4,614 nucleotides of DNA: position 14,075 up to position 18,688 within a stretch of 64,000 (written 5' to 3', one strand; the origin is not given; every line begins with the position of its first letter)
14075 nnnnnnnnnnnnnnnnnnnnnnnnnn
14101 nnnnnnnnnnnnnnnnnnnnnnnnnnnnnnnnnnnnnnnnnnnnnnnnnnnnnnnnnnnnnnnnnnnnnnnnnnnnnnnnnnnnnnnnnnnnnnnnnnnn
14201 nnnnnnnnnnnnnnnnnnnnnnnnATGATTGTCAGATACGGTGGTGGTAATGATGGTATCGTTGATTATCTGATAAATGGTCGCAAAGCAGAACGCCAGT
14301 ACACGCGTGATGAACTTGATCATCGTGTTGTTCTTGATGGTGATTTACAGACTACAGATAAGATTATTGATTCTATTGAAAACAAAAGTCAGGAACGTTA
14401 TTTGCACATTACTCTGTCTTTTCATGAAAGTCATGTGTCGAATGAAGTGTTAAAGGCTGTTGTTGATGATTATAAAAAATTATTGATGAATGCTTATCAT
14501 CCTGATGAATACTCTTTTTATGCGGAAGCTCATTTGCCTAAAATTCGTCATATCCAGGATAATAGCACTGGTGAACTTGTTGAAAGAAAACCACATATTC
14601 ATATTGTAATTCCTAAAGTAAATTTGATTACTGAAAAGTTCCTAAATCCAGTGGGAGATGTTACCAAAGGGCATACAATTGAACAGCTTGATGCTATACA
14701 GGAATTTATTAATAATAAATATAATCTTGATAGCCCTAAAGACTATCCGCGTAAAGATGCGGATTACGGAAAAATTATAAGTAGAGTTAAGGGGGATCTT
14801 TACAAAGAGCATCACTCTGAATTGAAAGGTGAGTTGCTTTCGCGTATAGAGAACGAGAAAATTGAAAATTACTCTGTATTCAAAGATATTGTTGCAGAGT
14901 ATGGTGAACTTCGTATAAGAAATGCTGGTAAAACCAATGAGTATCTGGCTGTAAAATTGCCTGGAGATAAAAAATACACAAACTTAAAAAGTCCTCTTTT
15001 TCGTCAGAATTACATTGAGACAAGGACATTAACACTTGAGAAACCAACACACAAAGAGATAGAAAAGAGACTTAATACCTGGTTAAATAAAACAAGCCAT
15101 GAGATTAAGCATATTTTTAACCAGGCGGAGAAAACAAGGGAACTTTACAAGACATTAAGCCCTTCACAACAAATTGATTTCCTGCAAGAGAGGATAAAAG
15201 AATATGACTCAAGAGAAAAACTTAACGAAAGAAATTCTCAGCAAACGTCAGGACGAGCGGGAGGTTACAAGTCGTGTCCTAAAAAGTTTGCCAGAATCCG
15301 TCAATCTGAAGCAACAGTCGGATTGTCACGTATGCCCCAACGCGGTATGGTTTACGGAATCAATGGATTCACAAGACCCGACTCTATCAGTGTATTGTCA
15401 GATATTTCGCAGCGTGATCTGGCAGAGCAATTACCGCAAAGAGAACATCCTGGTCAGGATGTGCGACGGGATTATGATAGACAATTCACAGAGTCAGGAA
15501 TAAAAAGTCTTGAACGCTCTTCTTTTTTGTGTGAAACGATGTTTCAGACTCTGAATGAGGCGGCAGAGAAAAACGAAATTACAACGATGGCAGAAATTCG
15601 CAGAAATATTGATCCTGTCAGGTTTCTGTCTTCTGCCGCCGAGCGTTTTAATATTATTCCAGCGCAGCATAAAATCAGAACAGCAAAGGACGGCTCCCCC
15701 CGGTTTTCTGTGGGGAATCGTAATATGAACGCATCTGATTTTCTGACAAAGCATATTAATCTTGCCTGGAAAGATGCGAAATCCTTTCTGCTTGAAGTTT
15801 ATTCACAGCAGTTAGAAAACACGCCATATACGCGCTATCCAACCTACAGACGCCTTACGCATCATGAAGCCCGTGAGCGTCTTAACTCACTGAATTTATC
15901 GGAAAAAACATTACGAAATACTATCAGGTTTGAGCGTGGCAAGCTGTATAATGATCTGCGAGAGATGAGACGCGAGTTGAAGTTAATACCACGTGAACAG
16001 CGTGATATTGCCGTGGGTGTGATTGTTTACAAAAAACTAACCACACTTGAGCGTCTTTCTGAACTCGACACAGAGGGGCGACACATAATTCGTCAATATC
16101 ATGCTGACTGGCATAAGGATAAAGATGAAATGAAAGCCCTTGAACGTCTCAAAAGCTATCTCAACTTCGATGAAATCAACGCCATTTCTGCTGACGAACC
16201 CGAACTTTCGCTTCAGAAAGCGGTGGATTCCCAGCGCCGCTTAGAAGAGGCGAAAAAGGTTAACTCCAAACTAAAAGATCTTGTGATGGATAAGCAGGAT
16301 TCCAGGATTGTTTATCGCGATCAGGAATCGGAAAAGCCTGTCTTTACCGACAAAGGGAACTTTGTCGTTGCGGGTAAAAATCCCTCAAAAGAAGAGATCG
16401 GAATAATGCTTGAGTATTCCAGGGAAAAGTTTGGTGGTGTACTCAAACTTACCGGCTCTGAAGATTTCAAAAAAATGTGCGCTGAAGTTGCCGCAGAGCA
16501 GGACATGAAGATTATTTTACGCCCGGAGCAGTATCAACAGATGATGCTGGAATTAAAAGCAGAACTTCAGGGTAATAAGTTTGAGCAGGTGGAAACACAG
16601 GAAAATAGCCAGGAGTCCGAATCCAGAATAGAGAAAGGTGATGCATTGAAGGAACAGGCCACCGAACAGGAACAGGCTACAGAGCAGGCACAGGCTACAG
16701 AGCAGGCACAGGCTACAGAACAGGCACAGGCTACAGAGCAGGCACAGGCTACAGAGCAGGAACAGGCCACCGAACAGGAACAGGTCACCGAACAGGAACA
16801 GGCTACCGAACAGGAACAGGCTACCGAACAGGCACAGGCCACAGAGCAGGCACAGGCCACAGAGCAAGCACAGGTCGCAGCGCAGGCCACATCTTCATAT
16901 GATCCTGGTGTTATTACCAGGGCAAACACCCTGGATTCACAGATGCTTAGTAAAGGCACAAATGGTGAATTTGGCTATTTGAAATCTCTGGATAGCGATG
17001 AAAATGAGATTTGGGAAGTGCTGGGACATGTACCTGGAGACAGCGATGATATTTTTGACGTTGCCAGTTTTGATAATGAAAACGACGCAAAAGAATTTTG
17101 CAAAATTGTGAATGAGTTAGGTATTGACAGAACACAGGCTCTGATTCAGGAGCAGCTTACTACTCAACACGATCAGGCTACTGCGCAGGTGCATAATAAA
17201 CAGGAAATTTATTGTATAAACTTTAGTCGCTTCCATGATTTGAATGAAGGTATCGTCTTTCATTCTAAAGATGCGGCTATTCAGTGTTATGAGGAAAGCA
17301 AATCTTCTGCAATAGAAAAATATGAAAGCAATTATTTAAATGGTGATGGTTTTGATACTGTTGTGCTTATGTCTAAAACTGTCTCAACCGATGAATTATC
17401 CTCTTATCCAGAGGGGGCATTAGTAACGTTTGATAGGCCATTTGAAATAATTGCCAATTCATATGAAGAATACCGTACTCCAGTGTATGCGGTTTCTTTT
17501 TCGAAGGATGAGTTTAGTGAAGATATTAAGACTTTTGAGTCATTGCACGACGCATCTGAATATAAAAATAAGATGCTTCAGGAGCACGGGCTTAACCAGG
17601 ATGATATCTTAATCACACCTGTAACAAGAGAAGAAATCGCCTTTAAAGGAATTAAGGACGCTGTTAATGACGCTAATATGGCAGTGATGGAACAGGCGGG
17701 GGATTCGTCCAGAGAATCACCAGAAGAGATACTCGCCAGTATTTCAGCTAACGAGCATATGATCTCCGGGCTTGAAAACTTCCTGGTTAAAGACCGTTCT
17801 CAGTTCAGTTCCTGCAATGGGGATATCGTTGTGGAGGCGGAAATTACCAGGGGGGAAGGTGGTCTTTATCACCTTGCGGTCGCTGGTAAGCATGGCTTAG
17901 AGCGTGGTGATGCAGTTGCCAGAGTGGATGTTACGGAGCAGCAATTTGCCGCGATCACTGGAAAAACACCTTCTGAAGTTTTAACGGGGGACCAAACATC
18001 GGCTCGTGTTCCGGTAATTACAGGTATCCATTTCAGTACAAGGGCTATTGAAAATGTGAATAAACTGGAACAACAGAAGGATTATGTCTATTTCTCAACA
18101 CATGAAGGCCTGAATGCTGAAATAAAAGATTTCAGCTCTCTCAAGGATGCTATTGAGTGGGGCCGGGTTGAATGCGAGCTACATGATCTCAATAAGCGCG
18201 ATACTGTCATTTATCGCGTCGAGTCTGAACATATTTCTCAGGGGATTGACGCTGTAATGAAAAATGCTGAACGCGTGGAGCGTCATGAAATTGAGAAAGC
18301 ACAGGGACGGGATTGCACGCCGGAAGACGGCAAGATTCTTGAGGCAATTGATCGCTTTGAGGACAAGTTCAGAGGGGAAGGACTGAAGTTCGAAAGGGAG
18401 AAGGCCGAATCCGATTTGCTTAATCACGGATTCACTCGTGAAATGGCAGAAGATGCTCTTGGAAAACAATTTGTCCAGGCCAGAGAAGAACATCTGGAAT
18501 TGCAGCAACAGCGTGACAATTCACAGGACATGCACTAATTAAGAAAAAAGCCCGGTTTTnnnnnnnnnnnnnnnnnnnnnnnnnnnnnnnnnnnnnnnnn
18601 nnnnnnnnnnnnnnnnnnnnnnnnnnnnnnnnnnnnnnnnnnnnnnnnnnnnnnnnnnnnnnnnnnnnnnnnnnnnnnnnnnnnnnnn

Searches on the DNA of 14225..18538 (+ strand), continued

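Call 18: get_annotated_region(hit=H82, flank=100)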
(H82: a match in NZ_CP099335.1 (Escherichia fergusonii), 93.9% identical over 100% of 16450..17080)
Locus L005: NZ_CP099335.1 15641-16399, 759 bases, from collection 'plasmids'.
description: Escherichia fergusonii strain RHB44-C03 plasmid unnamed4, complete sequence
organism: Escherichia fergusonii (NCBI taxid 564)
taxonomy: Bacteria; Pseudomonadota; Gammaproteobacteria; Enterobacterales; Enterobacteriaceae; Escherichia; Escherichia fergusonii
host: -; source: culture,Pooled faeces sample collected from floor of poultry farm; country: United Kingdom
typing (MOB-suite, as given by PLSDB): conjugative; replicon IncI2; relaxase MOBP; mating-pair formation MPF_T
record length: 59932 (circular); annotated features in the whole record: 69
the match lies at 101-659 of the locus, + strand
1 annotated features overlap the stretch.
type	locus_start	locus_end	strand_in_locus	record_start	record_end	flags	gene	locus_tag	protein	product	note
CDS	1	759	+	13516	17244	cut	-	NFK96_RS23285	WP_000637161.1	LPD7 domain-containing protein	-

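Call 19: get_annotated_region(hit=H84, flank=100)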
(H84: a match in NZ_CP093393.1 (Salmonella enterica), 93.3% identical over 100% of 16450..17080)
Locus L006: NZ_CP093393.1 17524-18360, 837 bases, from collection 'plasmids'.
description: Salmonella enterica strain P201982 plasmid unnamed, complete sequence
organism: Salmonella enterica (NCBI taxid 28901)
taxonomy: Bacteria; Pseudomonadota; Gammaproteobacteria; Enterobacterales; Enterobacteriaceae; Salmonella; Salmonella enterica
host: -; source: Homo sapiens,feces; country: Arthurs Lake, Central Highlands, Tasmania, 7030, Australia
typing (MOB-suite, as given by PLSDB): conjugative; replicon IncI2; relaxase MOBP; mating-pair formation MPF_T
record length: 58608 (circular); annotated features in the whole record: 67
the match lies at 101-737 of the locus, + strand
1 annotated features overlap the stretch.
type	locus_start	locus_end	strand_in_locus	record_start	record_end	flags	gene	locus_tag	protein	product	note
CDS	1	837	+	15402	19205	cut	-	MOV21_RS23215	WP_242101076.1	LPD7 domain-containing protein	-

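Call 20: get_annotated_region(hit=H85, flank=100)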
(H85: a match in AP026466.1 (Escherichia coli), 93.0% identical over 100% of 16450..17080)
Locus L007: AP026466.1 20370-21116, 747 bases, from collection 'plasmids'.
description: Escherichia coli TUM1887 plasmid pMTY1887_NA3 DNA, complete sequence
organism: Escherichia coli (NCBI taxid 562)
taxonomy: Bacteria; Pseudomonadota; Gammaproteobacteria; Enterobacterales; Enterobacteriaceae; Escherichia; Escherichia coli
host: -; source: whole organism; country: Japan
typing (MOB-suite, as given by PLSDB): conjugative; replicon IncI2; relaxase MOBP; mating-pair formation MPF_T
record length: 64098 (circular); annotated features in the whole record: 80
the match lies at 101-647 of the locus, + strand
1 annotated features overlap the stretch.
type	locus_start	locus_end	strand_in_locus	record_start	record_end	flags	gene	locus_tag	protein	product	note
CDS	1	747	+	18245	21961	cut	-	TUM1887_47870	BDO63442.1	hypothetical protein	-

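Call 21: get_annotated_region(hit=H88, flank=100)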
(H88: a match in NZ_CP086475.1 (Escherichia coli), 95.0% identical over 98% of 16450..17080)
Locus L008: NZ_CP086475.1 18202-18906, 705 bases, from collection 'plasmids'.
description: Escherichia coli strain Ec-050-T20-ESBL plasmid pEc-050-T20-ESBL_5, complete sequence
organism: Escherichia coli (NCBI taxid 562)
taxonomy: Bacteria; Pseudomonadota; Gammaproteobacteria; Enterobacterales; Enterobacteriaceae; Escherichia; Escherichia coli
host: -; source: Homo sapiens,stool; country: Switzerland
typing (MOB-suite, as given by PLSDB): conjugative; replicon IncI2; relaxase MOBP; mating-pair formation MPF_T
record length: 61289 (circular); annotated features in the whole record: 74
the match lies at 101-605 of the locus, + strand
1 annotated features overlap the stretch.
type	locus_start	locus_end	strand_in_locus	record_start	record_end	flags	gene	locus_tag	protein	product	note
CDS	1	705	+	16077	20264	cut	-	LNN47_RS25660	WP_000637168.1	LPD7 domain-containing protein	-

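Call 22: get_annotated_region(hit=H89, flank=100)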
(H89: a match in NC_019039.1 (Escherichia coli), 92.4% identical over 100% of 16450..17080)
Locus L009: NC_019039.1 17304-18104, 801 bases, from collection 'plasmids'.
description: Escherichia coli plasmid pChi7122-3, complete sequence
organism: Escherichia coli (NCBI taxid 562)
taxonomy: Bacteria; Pseudomonadota; Gammaproteobacteria; Enterobacterales; Enterobacteriaceae; Escherichia; Escherichia coli
host: -; source: -; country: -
typing (MOB-suite, as given by PLSDB): conjugative; replicon IncI2; relaxase MOBP; mating-pair formation MPF_T
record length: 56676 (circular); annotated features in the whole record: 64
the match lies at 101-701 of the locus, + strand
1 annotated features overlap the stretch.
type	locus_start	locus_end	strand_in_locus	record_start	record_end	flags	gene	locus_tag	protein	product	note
CDS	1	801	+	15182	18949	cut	-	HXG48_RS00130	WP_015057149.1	LPD7 domain-containing protein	-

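Call 23: get_annotated_region(hit=H91, flank=2600)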
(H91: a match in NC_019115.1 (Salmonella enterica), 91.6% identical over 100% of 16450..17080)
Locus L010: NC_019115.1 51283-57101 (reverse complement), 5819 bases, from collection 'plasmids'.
description: Salmonella enterica subsp. enterica serovar Heidelberg plasmid pSH146_65, complete sequence
organism: Salmonella enterica (NCBI taxid 611)
taxonomy: Bacteria; Pseudomonadota; Gammaproteobacteria; Enterobacterales; Enterobacteriaceae; Salmonella; Salmonella enterica
host: -; source: -; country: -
typing (MOB-suite, as given by PLSDB): conjugative; replicon IncI2; relaxase MOBP; mating-pair formation MPF_T
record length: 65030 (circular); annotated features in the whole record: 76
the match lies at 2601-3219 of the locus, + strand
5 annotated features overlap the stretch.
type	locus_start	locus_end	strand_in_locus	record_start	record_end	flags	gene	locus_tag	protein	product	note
CDS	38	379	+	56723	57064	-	mobC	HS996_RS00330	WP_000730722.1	plasmid mobilization relaxosome protein MobC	-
CDS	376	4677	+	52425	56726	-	-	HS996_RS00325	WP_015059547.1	LPD7 domain-containing protein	-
CDS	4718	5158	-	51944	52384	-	-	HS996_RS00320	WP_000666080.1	hypothetical protein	-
CDS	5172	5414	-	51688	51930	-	-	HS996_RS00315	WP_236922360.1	hypothetical protein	-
CDS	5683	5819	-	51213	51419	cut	hha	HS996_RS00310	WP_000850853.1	hemolysin expression modulator Hha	-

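Call 24: get_annotated_region(hit=H92, flank=2600)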
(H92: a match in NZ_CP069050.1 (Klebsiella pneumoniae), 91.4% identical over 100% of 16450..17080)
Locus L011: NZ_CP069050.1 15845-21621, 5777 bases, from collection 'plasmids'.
description: Klebsiella pneumoniae strain 33Kpn22 plasmid p33Kpn22-KPC, complete sequence
organism: Klebsiella pneumoniae (NCBI taxid 573)
taxonomy: Bacteria; Pseudomonadota; Gammaproteobacteria; Enterobacterales; Enterobacteriaceae; Klebsiella; Klebsiella pneumoniae
host: -; source: Homo sapiens,blood; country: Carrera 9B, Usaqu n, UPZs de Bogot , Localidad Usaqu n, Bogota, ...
typing (MOB-suite, as given by PLSDB): conjugative; replicon IncI2; relaxase MOBP; mating-pair formation MPF_T
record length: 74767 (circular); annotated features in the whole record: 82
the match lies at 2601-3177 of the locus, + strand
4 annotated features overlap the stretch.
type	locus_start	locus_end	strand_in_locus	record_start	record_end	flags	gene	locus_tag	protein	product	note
CDS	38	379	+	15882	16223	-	mobC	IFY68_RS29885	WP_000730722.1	plasmid mobilization relaxosome protein MobC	-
CDS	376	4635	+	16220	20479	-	-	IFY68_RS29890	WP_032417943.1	LPD7 domain-containing protein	-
CDS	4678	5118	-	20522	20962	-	-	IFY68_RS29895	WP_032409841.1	hypothetical protein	-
CDS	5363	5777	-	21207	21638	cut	-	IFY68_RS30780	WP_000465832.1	hypothetical protein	-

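Call 25: get_annotated_region(hit=H93, flank=2600)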
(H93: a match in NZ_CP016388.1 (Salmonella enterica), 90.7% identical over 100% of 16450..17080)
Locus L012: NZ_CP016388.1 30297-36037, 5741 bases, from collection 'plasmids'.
description: Salmonella enterica subsp. enterica serovar Typhimurium strain ST931R plasmid p931IncI2, complete sequence
organism: Salmonella enterica (NCBI taxid 90371)
taxonomy: Bacteria; Pseudomonadota; Gammaproteobacteria; Enterobacterales; Enterobacteriaceae; Salmonella; Salmonella enterica
host: -; source: Homo sapiens,blood culture; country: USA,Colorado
typing (MOB-suite, as given by PLSDB): conjugative; replicon IncI2; relaxase MOBP; mating-pair formation MPF_T
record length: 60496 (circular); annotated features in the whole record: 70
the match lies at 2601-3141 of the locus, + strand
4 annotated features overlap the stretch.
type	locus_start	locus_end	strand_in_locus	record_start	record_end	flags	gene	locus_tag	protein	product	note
CDS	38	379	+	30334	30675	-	mobC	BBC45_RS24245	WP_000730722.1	plasmid mobilization relaxosome protein MobC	-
CDS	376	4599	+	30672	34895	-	-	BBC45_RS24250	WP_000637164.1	LPD7 domain-containing protein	-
CDS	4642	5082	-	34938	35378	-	-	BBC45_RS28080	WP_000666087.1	hypothetical protein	-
CDS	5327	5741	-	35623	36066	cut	-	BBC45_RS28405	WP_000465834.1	hypothetical protein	-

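Call 26: get_annotated_region(hit=H95, flank=2600)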
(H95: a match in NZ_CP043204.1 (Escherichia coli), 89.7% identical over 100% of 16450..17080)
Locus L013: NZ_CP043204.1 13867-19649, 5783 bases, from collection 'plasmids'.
description: Escherichia coli O16:H48 strain PG20180058 plasmid pPG20180058.1-IncI2, complete sequence
organism: Escherichia coli (NCBI taxid 2605619)
taxonomy: Bacteria; Pseudomonadota; Gammaproteobacteria; Enterobacterales; Enterobacteriaceae; Escherichia; Escherichia coli
host: -; source: mouse gut; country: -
typing (MOB-suite, as given by PLSDB): conjugative; replicon IncI2; relaxase MOBP; mating-pair formation MPF_T
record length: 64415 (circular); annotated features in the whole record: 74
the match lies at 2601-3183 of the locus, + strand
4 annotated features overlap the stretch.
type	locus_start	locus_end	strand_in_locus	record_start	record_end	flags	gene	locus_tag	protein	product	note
CDS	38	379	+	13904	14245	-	mobC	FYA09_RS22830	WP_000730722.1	plasmid mobilization relaxosome protein MobC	-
CDS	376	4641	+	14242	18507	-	-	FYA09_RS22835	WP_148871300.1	LPD7 domain-containing protein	-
CDS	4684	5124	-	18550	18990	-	-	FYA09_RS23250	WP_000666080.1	hypothetical protein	-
CDS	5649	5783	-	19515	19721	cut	hha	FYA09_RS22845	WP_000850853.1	hemolysin expression modulator Hha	-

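Call 27: get_annotated_region(hit=H97, flank=2600)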
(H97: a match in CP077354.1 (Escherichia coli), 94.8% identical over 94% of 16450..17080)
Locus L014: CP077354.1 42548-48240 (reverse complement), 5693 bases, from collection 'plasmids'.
description: Escherichia coli strain FDAARGOS 1380 plasmid unnamed1, complete sequence
organism: Escherichia coli (NCBI taxid 562)
taxonomy: Bacteria; Pseudomonadota; Gammaproteobacteria; Enterobacterales; Enterobacteriaceae; Escherichia; Escherichia coli
host: -; source: -; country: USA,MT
typing (MOB-suite, as given by PLSDB): conjugative; replicon IncI2; relaxase MOBP; mating-pair formation MPF_T
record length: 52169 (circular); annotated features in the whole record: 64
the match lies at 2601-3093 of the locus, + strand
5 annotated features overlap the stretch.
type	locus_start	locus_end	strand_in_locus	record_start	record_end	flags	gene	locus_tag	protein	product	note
CDS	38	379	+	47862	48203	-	-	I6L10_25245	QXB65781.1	MobC family plasmid mobilization relaxosome protein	-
CDS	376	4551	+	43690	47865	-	-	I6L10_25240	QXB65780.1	relaxase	-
CDS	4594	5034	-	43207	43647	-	-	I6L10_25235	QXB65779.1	hypothetical protein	-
CDS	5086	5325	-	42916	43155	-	-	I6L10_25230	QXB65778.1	hypothetical protein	-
CDS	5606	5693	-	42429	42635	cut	hha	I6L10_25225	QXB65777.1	hemolysin expression modulator Hha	-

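Call 28: get_annotated_region(hit=H98, flank=2600)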
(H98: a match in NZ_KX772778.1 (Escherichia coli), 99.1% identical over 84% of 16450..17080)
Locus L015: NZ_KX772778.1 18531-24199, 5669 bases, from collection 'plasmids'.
description: Escherichia coli strain E15017_00 plasmid pE15017_00, complete sequence
organism: Escherichia coli (NCBI taxid 562)
taxonomy: Bacteria; Pseudomonadota; Gammaproteobacteria; Enterobacterales; Enterobacteriaceae; Escherichia; Escherichia coli
host: -; source: -; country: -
typing (MOB-suite, as given by PLSDB): conjugative; replicon IncI2; relaxase MOBP; mating-pair formation MPF_T
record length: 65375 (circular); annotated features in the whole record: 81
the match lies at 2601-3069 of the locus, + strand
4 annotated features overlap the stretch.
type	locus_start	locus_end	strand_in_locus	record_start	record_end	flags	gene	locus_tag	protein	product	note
CDS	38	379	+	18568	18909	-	mobC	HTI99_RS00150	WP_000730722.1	plasmid mobilization relaxosome protein MobC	-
CDS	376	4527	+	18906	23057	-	-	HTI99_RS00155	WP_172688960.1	LPD7 domain-containing protein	-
CDS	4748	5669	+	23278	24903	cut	-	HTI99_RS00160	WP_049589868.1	phosphoethanolamine--lipid A transferase MCR-1.1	-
predicted_resistance_gene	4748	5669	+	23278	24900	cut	mcr-1.1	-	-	phosphoethanolamine--lipid A transferase MCR-1.1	predicted by amrfinderplus; class COLISTIN; identity 100.0%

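Call 29: get_annotated_region(hit=H90, flank=2600)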
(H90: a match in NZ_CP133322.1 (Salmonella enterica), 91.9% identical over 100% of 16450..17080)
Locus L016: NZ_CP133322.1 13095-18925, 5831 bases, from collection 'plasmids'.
description: Salmonella enterica subsp. enterica serovar Enteritidis strain BAA-1045 plasmid pRM2968-2, complete sequence
organism: Salmonella enterica (NCBI taxid 149539)
taxonomy: Bacteria; Pseudomonadota; Gammaproteobacteria; Enterobacterales; Enterobacteriaceae; Salmonella; Salmonella enterica
host: -; source: raw almonds; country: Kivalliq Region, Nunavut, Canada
typing (MOB-suite, as given by PLSDB): conjugative; replicon IncI2; relaxase MOBP; mating-pair formation MPF_T
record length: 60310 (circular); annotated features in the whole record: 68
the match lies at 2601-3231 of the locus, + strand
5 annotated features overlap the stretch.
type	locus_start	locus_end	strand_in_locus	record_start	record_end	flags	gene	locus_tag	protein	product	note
CDS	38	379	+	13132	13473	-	mobC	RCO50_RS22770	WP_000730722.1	plasmid mobilization relaxosome protein MobC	-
CDS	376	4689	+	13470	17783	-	-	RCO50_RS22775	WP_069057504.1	LPD7 domain-containing protein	-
CDS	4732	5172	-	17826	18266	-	-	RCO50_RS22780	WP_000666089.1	hypothetical protein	-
CDS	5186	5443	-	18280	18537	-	-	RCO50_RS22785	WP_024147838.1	hypothetical protein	-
CDS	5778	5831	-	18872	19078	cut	hha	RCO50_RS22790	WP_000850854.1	hemolysin expression modulator Hha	-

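Call 30: get_annotated_region(hit=H83, flank=2600)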
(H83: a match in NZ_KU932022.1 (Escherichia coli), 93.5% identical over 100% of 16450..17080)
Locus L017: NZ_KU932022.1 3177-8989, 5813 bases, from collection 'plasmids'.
description: Escherichia coli plasmid pEC3II_1, complete sequence
organism: Escherichia coli (NCBI taxid 562)
taxonomy: Bacteria; Pseudomonadota; Gammaproteobacteria; Enterobacterales; Enterobacteriaceae; Escherichia; Escherichia coli
host: -; source: -; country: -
typing (MOB-suite, as given by PLSDB): conjugative; replicon IncI2; relaxase MOBP; mating-pair formation MPF_T
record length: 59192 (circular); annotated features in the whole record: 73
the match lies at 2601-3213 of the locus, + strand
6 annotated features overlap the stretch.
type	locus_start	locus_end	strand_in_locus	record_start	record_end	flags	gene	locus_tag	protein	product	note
CDS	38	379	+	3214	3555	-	mobC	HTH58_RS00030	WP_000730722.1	plasmid mobilization relaxosome protein MobC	-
CDS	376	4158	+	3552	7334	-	-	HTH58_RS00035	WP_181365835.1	LPD7 domain-containing protein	-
CDS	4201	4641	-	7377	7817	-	-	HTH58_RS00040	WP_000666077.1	hypothetical protein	-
CDS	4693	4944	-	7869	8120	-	-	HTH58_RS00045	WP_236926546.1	hypothetical protein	-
CDS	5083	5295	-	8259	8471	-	-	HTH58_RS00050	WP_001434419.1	hypothetical protein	-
CDS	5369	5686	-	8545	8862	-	-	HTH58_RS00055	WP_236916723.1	hypothetical protein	-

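Call 52: get_annotated_region(hit=H5, flank=50)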
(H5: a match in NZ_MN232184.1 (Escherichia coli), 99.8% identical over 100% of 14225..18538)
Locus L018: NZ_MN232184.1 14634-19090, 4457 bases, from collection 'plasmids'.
description: Escherichia coli plasmid pAH81-109, complete sequence
organism: Escherichia coli (NCBI taxid 562)
taxonomy: Bacteria; Pseudomonadota; Gammaproteobacteria; Enterobacterales; Enterobacteriaceae; Escherichia; Escherichia coli
host: -; source: -; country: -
typing (MOB-suite, as given by PLSDB): conjugative; replicon IncI2; relaxase MOBP; mating-pair formation MPF_T
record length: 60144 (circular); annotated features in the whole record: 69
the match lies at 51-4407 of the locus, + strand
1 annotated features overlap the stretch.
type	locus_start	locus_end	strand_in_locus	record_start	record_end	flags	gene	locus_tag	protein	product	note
CDS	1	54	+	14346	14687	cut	mobC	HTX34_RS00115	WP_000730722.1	plasmid mobilization relaxosome protein MobC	-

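Call 53: get_annotated_region(hit=H100, flank=2600)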
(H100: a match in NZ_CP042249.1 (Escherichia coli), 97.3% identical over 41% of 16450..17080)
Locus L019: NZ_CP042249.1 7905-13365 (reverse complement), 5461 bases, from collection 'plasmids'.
description: Escherichia coli strain BCE049 plasmid pBCE049-3, complete sequence
organism: Escherichia coli (NCBI taxid 562)
taxonomy: Bacteria; Pseudomonadota; Gammaproteobacteria; Enterobacterales; Enterobacteriaceae; Escherichia; Escherichia coli
host: -; source: Dairy cow,Pure bacterial culture,milk from dairy cow with acute mastitis; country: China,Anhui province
typing (MOB-suite, as given by PLSDB): conjugative; replicon IncI2; relaxase MOBP,MOBP; mating-pair formation MPF_T
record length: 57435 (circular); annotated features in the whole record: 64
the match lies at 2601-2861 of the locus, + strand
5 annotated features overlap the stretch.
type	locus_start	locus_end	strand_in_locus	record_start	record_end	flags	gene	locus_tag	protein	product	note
CDS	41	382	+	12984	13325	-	mobC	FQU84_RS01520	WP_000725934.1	plasmid mobilization relaxosome protein MobC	-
CDS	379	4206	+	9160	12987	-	-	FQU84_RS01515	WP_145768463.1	LPD7 domain-containing protein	-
CDS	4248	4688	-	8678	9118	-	-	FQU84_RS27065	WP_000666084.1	hypothetical protein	-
CDS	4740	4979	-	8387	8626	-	-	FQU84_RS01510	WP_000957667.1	hypothetical protein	-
CDS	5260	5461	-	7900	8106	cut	hha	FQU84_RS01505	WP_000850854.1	hemolysin expression modulator Hha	-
